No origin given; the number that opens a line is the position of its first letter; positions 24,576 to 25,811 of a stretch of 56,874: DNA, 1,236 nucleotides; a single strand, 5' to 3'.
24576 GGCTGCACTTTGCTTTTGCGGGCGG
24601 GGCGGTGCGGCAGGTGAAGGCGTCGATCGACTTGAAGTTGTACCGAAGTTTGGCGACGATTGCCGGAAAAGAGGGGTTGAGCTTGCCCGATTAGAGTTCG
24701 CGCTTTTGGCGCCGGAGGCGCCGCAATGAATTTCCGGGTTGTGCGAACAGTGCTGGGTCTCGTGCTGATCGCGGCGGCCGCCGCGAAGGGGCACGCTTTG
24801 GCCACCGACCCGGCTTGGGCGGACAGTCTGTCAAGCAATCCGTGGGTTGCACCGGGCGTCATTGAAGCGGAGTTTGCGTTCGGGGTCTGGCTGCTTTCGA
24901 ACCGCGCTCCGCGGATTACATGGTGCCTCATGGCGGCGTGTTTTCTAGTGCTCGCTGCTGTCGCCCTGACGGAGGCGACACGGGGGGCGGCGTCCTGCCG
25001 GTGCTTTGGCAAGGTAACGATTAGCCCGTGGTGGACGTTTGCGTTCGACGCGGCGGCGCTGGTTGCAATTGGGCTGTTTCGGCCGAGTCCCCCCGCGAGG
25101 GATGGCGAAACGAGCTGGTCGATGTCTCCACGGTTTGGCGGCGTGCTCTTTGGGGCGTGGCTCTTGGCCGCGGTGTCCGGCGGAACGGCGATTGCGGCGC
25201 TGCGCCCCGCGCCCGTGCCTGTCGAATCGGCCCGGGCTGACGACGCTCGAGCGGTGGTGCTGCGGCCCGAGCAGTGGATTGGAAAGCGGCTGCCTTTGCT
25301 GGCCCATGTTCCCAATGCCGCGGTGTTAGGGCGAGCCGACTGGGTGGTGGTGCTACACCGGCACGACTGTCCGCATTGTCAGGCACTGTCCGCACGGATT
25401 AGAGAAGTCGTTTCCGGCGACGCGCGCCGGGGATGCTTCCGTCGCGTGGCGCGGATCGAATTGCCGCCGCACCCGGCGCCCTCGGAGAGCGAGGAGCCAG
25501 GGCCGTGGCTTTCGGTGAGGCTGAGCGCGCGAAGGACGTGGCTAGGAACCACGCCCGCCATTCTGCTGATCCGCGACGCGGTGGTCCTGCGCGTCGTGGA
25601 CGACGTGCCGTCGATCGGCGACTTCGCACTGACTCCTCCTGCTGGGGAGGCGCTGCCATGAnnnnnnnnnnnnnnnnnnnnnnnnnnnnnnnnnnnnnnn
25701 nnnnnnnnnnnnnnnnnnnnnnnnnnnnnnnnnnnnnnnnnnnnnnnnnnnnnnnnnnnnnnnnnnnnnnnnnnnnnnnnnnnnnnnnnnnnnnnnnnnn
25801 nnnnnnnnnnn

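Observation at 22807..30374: Candidate undescribed export and oxidative-maturation system: MauE-thioredoxin fusion, stand-alone C39 peptidase, DUF1573 protein and a 15-Cys secreted protein in one tight 8-gene cluster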

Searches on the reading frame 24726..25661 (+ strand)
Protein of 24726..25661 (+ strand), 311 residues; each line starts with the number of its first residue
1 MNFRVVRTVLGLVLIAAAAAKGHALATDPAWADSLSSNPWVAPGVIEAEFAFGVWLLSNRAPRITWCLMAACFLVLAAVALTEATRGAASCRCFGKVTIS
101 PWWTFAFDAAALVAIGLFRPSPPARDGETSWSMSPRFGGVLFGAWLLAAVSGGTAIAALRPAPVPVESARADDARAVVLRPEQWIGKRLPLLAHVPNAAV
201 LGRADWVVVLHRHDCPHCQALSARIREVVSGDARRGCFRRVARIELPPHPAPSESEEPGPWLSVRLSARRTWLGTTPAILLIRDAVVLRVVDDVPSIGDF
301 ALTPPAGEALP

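Call 3: search_protein_families(library=pfam, proteins=[window:24726-25661:+], max_evalue=0.1)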
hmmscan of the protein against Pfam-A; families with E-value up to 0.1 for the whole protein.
window:24726-25661:+ (311 aa): 3 families
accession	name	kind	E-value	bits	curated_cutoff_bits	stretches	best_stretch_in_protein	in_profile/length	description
PF07291.16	MauE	-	2.9e-09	37.8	27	1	5-117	7-124/128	Methylamine utilisation protein MauE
PF13781.11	DoxX_3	-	0.017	16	25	1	48-78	44-74/102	DoxX-like family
PF07681.17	DoxX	-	0.045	14.8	23.6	0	5-80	4-82/85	DoxX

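Call 4: search_protein_families(library=ncbifam, proteins=[window:24726-25661:+], max_evalue=0.1)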
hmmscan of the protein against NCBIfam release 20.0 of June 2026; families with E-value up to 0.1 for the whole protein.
window:24726-25661:+ (311 aa): 1 family
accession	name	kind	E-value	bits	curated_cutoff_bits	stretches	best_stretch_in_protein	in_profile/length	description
NF045576.1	BT_3928_fam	equivalog_domain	3.4e-05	23.1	250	1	43-115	52-126/358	BT_3928 family protein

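Call 11: find_homologous_proteins(query=window:24726-25661:+, max_evalue=0.001)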
Query window:24726-25661:+ (311 aa): 6 proteins with E <= 0.001 among 8000 candidates.
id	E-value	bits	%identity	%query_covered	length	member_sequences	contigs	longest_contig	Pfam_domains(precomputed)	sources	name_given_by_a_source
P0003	2.6e-195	666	100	97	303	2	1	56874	PF07291.17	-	-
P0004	9.0e-165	566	83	100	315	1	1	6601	PF07291.17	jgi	jgi:hypothetical protein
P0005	4.6e-29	120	33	92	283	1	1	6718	PF07291.17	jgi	jgi:hypothetical protein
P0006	7.7e-26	109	28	92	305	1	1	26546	PF07291.17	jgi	jgi:hypothetical protein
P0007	2.8e-25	108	32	93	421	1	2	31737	PF07291.17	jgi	jgi:hypothetical protein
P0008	4.6e-22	97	29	70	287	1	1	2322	PF07291.17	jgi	jgi:hypothetical protein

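Call 12: find_encoding_contigs(protein=P0006, flank=10000, max_places=3)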
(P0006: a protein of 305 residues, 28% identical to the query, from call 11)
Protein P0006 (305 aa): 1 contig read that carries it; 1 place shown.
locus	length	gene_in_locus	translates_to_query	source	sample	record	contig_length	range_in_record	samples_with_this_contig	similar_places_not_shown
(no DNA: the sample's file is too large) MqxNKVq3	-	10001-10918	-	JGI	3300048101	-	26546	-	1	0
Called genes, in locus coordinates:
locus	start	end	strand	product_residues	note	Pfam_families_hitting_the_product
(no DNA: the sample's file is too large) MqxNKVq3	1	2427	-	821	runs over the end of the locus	PF03483:B3_4, PF03484:B5, PF17759:tRNA_synthFbeta, PF03147:FDX-ACB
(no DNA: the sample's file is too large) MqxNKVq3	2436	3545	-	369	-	PF02912:Phe_tRNA-synt_N, PF01409:tRNA-synt_2d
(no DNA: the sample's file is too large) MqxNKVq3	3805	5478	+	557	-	PF02366:PMT (weak), PF13231:PMT_2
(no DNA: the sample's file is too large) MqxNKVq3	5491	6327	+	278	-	PF00535:Glycos_transf_2, PF13641:Glyco_tranf_2_3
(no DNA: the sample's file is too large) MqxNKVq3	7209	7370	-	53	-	-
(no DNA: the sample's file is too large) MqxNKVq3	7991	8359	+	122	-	PF07610:DUF1573, PF22544:HYDIN_VesB_CFA65-like_Ig (weak)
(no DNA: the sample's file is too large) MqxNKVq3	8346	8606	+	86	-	-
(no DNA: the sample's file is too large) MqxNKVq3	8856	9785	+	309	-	-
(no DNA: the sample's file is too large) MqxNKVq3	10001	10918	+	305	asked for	PF07291:MauE (weak)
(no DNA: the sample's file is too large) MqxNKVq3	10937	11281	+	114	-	-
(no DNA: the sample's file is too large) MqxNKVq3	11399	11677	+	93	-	?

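Call 13: find_encoding_contigs(protein=P0007, flank=10000, max_places=3)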
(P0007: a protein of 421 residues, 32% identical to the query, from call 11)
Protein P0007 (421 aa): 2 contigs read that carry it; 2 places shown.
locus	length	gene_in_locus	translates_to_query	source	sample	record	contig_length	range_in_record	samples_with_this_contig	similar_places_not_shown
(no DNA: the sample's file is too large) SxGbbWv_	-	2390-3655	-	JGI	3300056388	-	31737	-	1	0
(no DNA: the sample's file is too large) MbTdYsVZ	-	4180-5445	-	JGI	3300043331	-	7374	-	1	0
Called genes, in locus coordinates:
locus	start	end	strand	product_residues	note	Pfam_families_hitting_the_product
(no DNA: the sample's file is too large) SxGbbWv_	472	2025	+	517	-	PF02366:PMT (weak), PF13231:PMT_2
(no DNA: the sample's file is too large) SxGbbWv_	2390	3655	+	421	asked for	PF07291:MauE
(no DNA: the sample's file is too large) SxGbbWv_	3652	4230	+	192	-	-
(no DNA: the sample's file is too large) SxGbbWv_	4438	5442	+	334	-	-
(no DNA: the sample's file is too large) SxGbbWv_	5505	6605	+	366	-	-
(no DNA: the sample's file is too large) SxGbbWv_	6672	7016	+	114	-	-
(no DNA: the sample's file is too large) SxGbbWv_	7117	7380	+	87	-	-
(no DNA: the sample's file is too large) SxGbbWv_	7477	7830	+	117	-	-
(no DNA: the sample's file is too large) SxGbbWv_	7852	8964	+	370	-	PF07963:N_methyl (weak), PF07596:SBP_bac_10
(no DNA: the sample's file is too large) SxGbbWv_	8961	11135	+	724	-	PF00326:Peptidase_S9 (faint), PF07963:N_methyl (weak), PF07596:SBP_bac_10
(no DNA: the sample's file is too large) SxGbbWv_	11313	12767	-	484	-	PF07394:DUF1501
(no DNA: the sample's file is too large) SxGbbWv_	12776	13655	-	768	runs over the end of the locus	PF07635:PSCyt1, PF07583:PSCyt2, PF07587:PSD1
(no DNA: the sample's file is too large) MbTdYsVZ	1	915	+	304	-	?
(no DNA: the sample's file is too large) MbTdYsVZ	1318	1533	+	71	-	-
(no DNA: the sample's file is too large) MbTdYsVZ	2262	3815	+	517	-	PF02366:PMT (weak), PF13231:PMT_2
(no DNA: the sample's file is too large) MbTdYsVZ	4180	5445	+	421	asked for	PF07291:MauE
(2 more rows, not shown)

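Call 14: find_encoding_contigs(protein=P0005, flank=10000, max_places=3)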
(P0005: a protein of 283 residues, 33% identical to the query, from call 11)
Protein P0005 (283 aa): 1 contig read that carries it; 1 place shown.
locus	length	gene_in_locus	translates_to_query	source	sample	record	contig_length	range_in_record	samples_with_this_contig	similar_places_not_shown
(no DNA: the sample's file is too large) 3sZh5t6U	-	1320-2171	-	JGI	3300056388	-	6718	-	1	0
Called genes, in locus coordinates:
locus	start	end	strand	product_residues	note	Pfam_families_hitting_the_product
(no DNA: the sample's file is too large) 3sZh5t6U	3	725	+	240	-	?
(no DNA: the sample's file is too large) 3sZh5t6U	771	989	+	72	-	-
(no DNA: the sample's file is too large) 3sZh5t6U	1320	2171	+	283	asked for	PF07291:MauE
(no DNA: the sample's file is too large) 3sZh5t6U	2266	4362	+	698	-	PF02366:PMT (weak), PF13231:PMT_2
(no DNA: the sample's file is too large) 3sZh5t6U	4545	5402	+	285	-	PF07610:DUF1573 (faint), PF22544:HYDIN_VesB_CFA65-like_Ig (weak)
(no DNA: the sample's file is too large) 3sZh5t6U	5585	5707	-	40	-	-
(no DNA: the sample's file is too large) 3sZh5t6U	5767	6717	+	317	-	?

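Call 18: find_related_loci(query=A2, collection=genome_contigs, flank=10000)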
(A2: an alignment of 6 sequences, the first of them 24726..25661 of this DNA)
Query A2 (311 aa) in genome_contigs; peptide patterns used: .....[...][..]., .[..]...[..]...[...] (x = any residue, [..] = any of these).
241 stretches matched a pattern; 71 encode a relative of the query (tblastn E <= 1e-3); 70 distinct loci.
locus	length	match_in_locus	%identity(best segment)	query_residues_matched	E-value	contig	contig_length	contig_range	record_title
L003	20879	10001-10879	35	3-299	1e-48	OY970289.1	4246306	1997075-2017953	MAG: Pirellulales bacterium isolate MFD05442.bin.c.2 genome assembly, chromosome: 1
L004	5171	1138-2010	35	3-276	2e-44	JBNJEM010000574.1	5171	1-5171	MAG: Planctomycetota bacterium isolate Y23_14dBSd3.bin.101 NODE_17104_length_5171_cov_5.987973, whole genome shotgun seq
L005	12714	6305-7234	33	3-297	1e-39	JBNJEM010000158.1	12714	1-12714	MAG: Planctomycetota bacterium isolate Y23_14dBSd3.bin.101 NODE_3803_length_12714_cov_7.154657, whole genome shotgun seq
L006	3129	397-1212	32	5-290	2e-38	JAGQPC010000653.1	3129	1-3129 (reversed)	MAG: Planctomycetales bacterium isolate HKST-UBA30 2012-05-30_1_(paired)_contig_403186, whole genome shotgun sequence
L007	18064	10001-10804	34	21-287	4e-39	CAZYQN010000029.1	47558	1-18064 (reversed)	MAG TPA_asm: uncultured Pirellulales bacterium isolate binchicken_co44_187 genome assembly, contig: NODE_1355_length_475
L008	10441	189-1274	27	5-282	4e-36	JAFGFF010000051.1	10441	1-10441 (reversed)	MAG: Pirellulales bacterium isolate Zod_Metabat.1299 k87_1308975, whole genome shotgun sequence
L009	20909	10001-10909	29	1-291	6e-36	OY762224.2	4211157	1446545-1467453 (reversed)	MAG: Thermoguttaceae bacterium isolate 39c07490-4977-4a7b-b225-7b15415de21e genome assembly, chromosome: 1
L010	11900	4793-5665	34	21-297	9e-35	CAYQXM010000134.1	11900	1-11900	MAG TPA_asm: uncultured Pirellulales bacterium isolate SRP192927_co7_53 genome assembly, contig: NODE_10832_length_11900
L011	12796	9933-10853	32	3-302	5e-34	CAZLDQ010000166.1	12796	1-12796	MAG TPA_asm: uncultured Planctomycetaceae bacterium isolate SRP167436_co1_175 genome assembly, contig: NODE_8097_length_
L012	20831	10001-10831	31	13-288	3e-32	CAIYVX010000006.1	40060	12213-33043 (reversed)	MAG: uncultured Planctomycetia bacterium isolate AlinenLipids_bin-6114 genome assembly, contig: bin-6114:006/116, whole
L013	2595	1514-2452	33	2-293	1e-31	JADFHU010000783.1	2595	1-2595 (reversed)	MAG: Planctomycetota bacterium isolate B36T1B5 B36T1B5_NODE86199, whole genome shotgun sequence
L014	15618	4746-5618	29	5-287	9e-31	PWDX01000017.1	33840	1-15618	MAG: Phycisphaerae bacterium isolate T1Sed10_97 T1-Sed10-C826, whole genome shotgun sequence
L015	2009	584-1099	38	21-192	6e-30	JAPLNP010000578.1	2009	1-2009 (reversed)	MAG: Planctomycetia bacterium isolate LacPavin_0920_SED3_MAG_64_13 LacPavin_0920_SED3_scaffold_2993182, whole genome sho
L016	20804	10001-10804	31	21-291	1e-29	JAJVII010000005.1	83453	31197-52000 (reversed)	MAG: Phycisphaerae bacterium isolate Bin_76R c_000000001192, whole genome shotgun sequence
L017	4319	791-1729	31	2-293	5e-29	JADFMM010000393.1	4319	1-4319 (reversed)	MAG: Planctomycetota bacterium isolate B58T3L14 B58T3L14_NODE23450, whole genome shotgun sequence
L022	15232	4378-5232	31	6-296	4e-27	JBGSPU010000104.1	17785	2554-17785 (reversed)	MAG: Bythopirellula sp. isolate JTS-AC311 k141_4163900, whole genome shotgun sequence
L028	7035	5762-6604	27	4-287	1e-25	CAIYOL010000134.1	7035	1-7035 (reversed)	MAG: uncultured planctomycete isolate AlinenSedimentsCore2_bin-1585 genome assembly, contig: bin-1585:134/417, whole gen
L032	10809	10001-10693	30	41-278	1e-24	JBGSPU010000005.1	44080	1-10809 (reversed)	MAG: Bythopirellula sp. isolate JTS-AC311 k141_2128885, whole genome shotgun sequence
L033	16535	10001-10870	26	4-292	2e-23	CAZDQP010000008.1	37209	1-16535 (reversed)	MAG TPA_asm: uncultured Pirellulales bacterium isolate SRP323688_co1_236 genome assembly, contig: NODE_2036_length_37209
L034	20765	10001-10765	29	40-299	5e-23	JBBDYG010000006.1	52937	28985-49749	MAG: Pirellulales bacterium isolate LejiaD_59_32 Lejia_D_1101_length_52937_cov_20, whole genome shotgun sequence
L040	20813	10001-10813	27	4-277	5e-20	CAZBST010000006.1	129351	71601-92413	MAG TPA_asm: uncultured Pirellulales bacterium isolate SRP323688_co1_230 genome assembly, contig: NODE_268_length_129351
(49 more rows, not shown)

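Call 34: search_protein_families(library=pfam, proteins=[L022:837-2375:-, L033:6763-8418:-, L032:7899-8648:-, L034:7443-8693:+, L033:11096-12046:+, L040:2881-3870:-, L022:5416-6447:+, L003:7676-8821:+, L028:888-1544:-], max_evalue=1)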
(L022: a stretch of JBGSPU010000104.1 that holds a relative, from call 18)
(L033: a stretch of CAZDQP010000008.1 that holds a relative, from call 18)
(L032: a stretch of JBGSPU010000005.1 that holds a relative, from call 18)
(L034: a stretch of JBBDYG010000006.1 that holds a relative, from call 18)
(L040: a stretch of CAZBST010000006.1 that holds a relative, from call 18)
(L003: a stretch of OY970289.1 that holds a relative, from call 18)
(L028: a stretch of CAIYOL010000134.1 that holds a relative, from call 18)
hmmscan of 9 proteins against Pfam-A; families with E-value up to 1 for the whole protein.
L022:837-2375:- (513 aa): 2 families
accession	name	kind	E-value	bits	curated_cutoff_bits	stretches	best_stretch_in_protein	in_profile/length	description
PF13231.12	PMT_2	-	7.4e-10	39.7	26.1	1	144-276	24-153/160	Dolichyl-phosphate-mannose-protein mannosyltransferase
PF02366.24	PMT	-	0.0019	18.2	22.7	1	144-265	86-211/245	Dolichyl-phosphate-mannose-protein mannosyltransferase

L033:6763-8418:- (552 aa): 3 families
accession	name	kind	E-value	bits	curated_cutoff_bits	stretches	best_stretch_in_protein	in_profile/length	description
PF13231.12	PMT_2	-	2.8e-06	28.1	26.1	1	89-223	1-132/160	Dolichyl-phosphate-mannose-protein mannosyltransferase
PF11857.13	DUF3377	-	0.03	14.7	26.5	1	393-412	28-47/72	Domain of unknown function (DUF3377)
PF19510.5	DUF6044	-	0.15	10.8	27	0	114-253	98-232/564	Protein of unknown function (DUF6044)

L032:7899-8648:- (250 aa): 6 families
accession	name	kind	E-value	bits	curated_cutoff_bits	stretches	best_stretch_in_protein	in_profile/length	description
PF00535.33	Glycos_transf_2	-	2.2e-38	132.3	23.3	1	25-189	1-167/168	Glycosyl transferase family 2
PF13641.12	Glyco_tranf_2_3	-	4.4e-09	37.1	27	1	22-190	1-175/230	Glycosyltransferase like family 2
PF10111.15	Glyco_tranf_2_2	-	0.00011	22.2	27.3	1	25-112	1-91/276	Glycosyltransferase like family 2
PF13506.12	Glyco_transf_21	-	0.0013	18.7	21.7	1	90-188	18-116/174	Glycosyl transferase family 21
PF13704.12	Glyco_tranf_2_4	-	0.0072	17.2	27.5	1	52-112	19-81/98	Glycosyl transferase family 2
PF23438.1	DUF7123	-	0.15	12.6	27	1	110-135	30-54/70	Domain of unknown function (DUF7123)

L034:7443-8693:+ (417 aa): 2 families
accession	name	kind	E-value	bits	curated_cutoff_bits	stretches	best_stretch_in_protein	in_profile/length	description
PF21314.2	TM_ErbB1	-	0.079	13.2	27.1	1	395-411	11-27/36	Epidermal growth factor receptor transmembrane-juxtamembrane segment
PF20308.4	TPR-S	-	0.097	13.7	27.6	0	172-217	25-66/102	Tetratricopeptide Repeats-Sensor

L033:11096-12046:+ (317 aa): 0 families

L040:2881-3870:- (330 aa): 2 families
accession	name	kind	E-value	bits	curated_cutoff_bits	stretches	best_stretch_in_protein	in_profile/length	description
PF03706.18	LPG_synthase_TM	-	1.3e-17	64.7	33.4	1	18-304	6-298/302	Lysylphosphatidylglycerol synthase TM region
PF02517.21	Rce1-like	-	0.11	13.2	22.4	0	46-106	39-82/93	Type II CAAX prenyl endopeptidase Rce1-like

L022:5416-6447:+ (344 aa): 7 families
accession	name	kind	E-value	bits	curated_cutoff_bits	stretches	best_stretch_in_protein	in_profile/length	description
PF02230.22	Abhydrolase_2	-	6.5e-10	39.7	23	1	85-271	9-206/217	Phospholipase/Carboxylesterase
PF12146.15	Hydrolase_4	-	0.0001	22.1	27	0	220-262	190-232/239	Serine aminopeptidase, S33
PF05448.18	AXE1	-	0.0024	17.2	21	1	79-113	73-106/321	Acetyl xylan esterase (AXE1)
PF20434.5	BD-FAE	-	0.011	15.8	26.8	1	84-185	7-100/215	BD-FAE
PF10503.15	Esterase_PHB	-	0.011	15.5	23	1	76-234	3-155/219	Esterase PHB depolymerase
PF00326.27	Peptidase_S9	-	0.035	14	22.6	1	160-214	50-102/213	Prolyl oligopeptidase family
PF00561.26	Abhydrolase_1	-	0.11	12.6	25.8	1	174-207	69-102/245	alpha/beta hydrolase fold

L003:7676-8821:+ (382 aa): 2 families
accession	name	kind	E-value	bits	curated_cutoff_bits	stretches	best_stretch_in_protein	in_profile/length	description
PF07610.17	DUF1573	-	0.00034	21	26.1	1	53-84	16-47/98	Protein of unknown function (DUF1573)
PF24771.2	Ig_CFAP74_1st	-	0.081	13.8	29.2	1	150-177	2-29/97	CFAP74 first Ig-like domain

L028:888-1544:- (219 aa): 16 families
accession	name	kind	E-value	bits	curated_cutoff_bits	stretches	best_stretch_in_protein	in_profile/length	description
PF13489.12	Methyltransf_23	-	5e-17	62.6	27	1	28-178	23-162/164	Methyltransferase domain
PF08241.18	Methyltransf_11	-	3e-14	53.9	21.2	1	32-124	1-94/95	Methyltransferase domain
PF13847.12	Methyltransf_31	-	1.5e-13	51.1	27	1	28-129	4-113/145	Methyltransferase domain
PF13649.12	Methyltransf_25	-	4.2e-12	47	27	1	31-121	1-97/97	Methyltransferase domain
PF08242.18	Methyltransf_12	-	8.1e-12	46.2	30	1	32-123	1-98/98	Methyltransferase domain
PF07021.18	MetW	-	3.4e-09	37.1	21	1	20-149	7-131/193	Methionine biosynthesis protein MetW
PF01135.25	PCMT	-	2.6e-05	24.5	20.3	1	28-82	74-129/210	Protein-L-isoaspartate(D-aspartate) O-methyltransferase (PCMT)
PF05175.20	MTS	-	0.00095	19.3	23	1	26-80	29-84/170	Methyltransferase small domain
PF08003.17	Methyltransf_9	-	0.0013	18.2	23.8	1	12-124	98-216/315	Protein of unknown function (DUF1698)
PF10294.15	Methyltransf_16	-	0.0032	17.7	21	1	28-100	47-130/174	Lysine methyltransferase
PF02353.26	CMAS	-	0.0073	16.1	27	1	29-121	64-160/273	Mycolic acid cyclopropane synthetase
PF00398.26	RrnaAD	-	0.015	14.8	24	1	27-114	30-108/263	Ribosomal RNA adenine dimethylase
PF13679.12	Methyltransf_32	-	0.061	13.7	27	1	26-72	24-74/143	Methyltransferase domain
PF05401.17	NodS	-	0.072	13.4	24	1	29-106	45-122/201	Nodulation protein S (NodS)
PF06325.19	PrmA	-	0.083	12.8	22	1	27-126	161-259/296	Ribosomal protein L11 methyltransferase (PrmA)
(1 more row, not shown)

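Call 49: predict_structure(alignment_id=A2)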
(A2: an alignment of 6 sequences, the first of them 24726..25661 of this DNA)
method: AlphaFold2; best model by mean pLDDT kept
length: 311 residues; sequences in the alignment: 6
mean_pLDDT: 63.4   pTM: 0.50
mean pLDDT of the five models: 63.4, 61.7, 59.2, 57.8, 57.2
residues with pLDDT >= 90: 0; 70-90: 107; 50-70: 149; < 50: 55
segments of 3 or more residues with pLDDT < 50: 87-99, 127-134, 152-161, 249-258, 303-311
pLDDT, mean of each block of 10 residues (from residue 1): 70 74 59 51 67 66 66 71 54 42 64 65 51 51 59 45 54 65 84 74 81 69 73 57 69 44 73 73 86 67 44 36
secondary structure, 60 per line:
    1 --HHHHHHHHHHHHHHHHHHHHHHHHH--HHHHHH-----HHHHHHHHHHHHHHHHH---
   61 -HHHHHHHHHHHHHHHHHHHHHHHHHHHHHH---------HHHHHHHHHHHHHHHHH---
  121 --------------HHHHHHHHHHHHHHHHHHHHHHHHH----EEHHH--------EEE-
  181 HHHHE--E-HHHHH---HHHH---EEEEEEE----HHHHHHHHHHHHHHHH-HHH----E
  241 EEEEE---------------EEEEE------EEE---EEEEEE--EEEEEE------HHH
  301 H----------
elements in order: H3-27 H30-35 H41-57 H62-91 H101-117 H135-159 E177-179 H181-184 H190-194 H198-201 E205-211 H216-231 E240-245 E261-265 E272-274 E278-283 E286-291 H298-301
